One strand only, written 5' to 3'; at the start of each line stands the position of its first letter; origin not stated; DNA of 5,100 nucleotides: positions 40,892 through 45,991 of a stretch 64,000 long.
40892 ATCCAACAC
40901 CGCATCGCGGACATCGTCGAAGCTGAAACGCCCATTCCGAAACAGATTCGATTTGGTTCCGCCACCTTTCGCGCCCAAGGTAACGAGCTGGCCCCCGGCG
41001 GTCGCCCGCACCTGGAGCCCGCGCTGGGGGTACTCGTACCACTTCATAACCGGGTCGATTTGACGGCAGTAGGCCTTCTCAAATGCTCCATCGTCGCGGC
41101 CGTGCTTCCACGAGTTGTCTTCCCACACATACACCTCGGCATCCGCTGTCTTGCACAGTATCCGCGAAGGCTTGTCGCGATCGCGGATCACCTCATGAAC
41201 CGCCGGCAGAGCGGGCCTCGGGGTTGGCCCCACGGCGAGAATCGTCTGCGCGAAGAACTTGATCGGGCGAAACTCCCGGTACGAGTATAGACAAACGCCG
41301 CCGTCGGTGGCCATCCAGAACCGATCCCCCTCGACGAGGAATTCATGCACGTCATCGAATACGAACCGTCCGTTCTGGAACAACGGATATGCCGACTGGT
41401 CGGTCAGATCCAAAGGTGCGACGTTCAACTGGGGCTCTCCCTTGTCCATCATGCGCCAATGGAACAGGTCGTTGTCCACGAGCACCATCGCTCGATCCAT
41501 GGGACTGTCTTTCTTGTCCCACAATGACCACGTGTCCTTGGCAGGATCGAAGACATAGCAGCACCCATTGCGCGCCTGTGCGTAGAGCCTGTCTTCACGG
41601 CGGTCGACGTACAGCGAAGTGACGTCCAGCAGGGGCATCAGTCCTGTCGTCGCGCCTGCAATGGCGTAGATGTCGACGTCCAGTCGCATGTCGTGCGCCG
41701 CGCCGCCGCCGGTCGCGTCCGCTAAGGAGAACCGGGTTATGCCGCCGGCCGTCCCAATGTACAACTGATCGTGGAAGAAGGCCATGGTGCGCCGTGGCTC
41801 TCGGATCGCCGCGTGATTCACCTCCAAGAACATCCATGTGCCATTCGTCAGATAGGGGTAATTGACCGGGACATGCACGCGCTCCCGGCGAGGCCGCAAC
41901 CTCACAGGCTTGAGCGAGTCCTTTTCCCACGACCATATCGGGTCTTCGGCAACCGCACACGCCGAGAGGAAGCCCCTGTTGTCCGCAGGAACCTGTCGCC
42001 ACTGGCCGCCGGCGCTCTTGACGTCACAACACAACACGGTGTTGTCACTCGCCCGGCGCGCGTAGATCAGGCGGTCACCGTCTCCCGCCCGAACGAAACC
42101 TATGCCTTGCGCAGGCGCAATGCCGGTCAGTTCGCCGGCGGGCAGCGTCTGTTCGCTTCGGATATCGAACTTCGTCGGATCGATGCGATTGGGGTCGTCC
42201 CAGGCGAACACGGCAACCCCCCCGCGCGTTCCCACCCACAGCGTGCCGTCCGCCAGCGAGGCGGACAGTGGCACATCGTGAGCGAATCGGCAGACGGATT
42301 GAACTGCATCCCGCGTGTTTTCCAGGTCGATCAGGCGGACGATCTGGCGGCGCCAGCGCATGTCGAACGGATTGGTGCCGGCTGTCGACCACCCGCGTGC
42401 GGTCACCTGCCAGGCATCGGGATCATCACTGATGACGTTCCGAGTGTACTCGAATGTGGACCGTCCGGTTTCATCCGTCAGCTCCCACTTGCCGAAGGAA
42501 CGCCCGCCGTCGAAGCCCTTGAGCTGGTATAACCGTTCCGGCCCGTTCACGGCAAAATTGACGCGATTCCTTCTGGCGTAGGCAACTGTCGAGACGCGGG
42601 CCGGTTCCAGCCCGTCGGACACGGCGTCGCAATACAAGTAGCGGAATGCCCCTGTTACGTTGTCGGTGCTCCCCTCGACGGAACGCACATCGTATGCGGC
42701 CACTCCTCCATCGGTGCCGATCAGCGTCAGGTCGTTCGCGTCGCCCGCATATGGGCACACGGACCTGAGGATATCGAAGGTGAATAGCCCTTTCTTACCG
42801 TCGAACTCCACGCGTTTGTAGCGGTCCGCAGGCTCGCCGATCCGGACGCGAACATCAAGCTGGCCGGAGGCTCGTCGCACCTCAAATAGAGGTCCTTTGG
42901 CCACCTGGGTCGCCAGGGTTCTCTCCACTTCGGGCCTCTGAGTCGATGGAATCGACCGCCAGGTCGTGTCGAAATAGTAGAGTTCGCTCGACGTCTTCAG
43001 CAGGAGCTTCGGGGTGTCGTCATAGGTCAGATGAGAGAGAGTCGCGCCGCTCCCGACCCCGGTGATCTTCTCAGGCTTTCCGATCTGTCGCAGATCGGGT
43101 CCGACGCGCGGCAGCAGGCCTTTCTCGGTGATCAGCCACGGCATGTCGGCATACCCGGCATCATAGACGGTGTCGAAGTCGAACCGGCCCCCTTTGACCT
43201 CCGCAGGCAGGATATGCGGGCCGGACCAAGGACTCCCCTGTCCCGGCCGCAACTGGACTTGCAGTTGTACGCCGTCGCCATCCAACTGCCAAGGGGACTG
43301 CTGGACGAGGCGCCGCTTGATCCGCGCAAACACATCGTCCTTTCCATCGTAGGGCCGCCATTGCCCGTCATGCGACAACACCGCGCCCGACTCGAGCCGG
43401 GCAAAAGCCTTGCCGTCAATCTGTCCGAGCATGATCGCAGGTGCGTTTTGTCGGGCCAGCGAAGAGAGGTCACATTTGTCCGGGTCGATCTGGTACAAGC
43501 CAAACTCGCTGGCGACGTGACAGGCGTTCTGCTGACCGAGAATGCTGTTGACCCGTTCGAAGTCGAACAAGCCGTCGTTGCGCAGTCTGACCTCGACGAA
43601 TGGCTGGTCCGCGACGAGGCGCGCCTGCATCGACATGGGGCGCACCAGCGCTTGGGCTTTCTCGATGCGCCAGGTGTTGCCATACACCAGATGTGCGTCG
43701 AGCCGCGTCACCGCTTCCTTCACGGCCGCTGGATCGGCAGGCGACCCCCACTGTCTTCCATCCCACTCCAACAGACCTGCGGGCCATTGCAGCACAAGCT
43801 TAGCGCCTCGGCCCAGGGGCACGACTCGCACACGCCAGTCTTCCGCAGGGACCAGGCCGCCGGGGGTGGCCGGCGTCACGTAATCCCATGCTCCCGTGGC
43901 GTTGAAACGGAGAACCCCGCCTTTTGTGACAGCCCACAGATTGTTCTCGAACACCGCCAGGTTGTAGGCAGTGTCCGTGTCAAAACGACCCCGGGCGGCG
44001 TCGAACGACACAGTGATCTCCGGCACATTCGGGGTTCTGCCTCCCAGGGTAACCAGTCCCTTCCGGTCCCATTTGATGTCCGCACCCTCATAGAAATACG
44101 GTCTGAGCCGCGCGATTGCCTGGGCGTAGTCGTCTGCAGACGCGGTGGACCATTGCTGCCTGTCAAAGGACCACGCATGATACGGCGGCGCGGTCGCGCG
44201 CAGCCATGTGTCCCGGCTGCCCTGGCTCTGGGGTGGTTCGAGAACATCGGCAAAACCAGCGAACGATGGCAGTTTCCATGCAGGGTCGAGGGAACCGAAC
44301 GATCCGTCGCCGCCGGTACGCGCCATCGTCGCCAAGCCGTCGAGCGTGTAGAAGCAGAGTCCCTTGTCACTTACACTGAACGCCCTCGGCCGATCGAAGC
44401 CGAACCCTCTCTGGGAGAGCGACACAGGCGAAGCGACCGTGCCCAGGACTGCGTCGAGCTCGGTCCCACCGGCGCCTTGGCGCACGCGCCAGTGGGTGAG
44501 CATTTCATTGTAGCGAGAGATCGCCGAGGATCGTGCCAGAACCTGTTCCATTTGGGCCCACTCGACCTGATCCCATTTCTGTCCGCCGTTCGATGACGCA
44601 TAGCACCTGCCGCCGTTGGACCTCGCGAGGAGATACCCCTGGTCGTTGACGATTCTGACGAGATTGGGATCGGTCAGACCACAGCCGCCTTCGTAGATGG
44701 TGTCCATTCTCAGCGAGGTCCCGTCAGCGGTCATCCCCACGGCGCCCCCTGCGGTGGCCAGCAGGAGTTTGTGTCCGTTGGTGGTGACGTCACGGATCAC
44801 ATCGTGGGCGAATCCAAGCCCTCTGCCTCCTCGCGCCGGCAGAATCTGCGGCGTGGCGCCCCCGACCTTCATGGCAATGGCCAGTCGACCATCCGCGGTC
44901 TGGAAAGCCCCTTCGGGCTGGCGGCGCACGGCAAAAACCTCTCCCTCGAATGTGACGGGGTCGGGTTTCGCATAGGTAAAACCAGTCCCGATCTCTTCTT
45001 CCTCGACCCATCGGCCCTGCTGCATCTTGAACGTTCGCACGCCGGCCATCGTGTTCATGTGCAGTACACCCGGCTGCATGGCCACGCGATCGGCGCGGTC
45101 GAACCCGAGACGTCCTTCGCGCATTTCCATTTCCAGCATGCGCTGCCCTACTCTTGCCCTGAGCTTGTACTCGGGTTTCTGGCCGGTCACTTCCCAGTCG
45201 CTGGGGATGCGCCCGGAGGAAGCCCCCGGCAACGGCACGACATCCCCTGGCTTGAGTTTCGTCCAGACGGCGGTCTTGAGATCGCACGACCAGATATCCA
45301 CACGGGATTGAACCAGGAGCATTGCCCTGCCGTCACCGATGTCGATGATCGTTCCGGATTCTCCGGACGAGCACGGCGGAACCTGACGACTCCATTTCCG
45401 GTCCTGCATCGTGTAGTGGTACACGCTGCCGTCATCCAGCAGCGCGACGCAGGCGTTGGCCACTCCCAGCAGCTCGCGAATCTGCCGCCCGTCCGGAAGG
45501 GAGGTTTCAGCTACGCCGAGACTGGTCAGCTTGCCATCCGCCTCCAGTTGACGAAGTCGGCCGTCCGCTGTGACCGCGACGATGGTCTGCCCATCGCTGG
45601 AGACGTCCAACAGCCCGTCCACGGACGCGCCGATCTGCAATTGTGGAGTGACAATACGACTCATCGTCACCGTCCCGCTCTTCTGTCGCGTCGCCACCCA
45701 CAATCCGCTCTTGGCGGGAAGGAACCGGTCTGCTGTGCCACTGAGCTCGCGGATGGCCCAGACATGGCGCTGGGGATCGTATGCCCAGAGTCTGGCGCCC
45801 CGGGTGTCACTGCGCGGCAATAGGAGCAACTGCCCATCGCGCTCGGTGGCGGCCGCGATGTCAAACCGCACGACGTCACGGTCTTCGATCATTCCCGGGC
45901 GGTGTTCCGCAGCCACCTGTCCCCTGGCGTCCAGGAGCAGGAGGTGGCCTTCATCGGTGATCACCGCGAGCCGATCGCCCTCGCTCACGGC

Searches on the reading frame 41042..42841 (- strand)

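Call 39: search_protein_families(library=pfam, proteins=[window:41042-42841:-], max_evalue=5)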
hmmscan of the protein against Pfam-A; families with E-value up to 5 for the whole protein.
window:41042-42841:- (600 aa): 1 family
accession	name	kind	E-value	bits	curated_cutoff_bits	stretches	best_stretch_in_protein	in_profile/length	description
PF07494.17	Reg_prop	-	0.079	13.6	20.4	0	197-207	14-24/24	Two component regulator propeller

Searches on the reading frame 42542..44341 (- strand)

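Call 39: search_protein_families(library=pfam, proteins=[window:42542-44341:-], max_evalue=5)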
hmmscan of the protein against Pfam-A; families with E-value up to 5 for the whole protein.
window:42542-44341:- (600 aa): 1 family
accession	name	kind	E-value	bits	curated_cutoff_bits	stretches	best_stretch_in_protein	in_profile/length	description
PF19917.4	bpX1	-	0.2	11.9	27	1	83-123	6-47/82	MoxR-vWA-beta-propeller ternary system domain bpX1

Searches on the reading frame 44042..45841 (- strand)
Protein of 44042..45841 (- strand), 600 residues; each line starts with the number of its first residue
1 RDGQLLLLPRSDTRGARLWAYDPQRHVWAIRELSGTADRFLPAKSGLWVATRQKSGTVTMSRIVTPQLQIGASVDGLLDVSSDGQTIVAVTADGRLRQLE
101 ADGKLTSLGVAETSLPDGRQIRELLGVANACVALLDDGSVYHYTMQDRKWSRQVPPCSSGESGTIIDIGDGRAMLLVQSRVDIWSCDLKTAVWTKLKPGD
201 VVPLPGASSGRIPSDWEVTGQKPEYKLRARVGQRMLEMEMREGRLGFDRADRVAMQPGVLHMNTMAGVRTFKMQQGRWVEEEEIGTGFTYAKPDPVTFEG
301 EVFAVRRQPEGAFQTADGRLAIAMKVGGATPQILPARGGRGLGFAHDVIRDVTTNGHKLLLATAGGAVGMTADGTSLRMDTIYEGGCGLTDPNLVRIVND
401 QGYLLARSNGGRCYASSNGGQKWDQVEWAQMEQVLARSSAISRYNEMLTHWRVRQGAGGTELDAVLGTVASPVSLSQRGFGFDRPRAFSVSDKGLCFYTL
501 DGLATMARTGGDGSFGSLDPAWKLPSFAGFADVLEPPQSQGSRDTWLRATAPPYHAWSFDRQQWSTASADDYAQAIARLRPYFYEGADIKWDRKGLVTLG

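Call 39: search_protein_families(library=pfam, proteins=[window:44042-45841:-], max_evalue=5)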
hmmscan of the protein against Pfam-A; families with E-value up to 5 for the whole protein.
window:44042-45841:- (600 aa): 1 family
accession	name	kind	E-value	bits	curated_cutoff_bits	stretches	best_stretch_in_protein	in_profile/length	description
PF07646.21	Kelch_2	-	0.075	13.5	21.3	0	176-198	24-46/48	Kelch motif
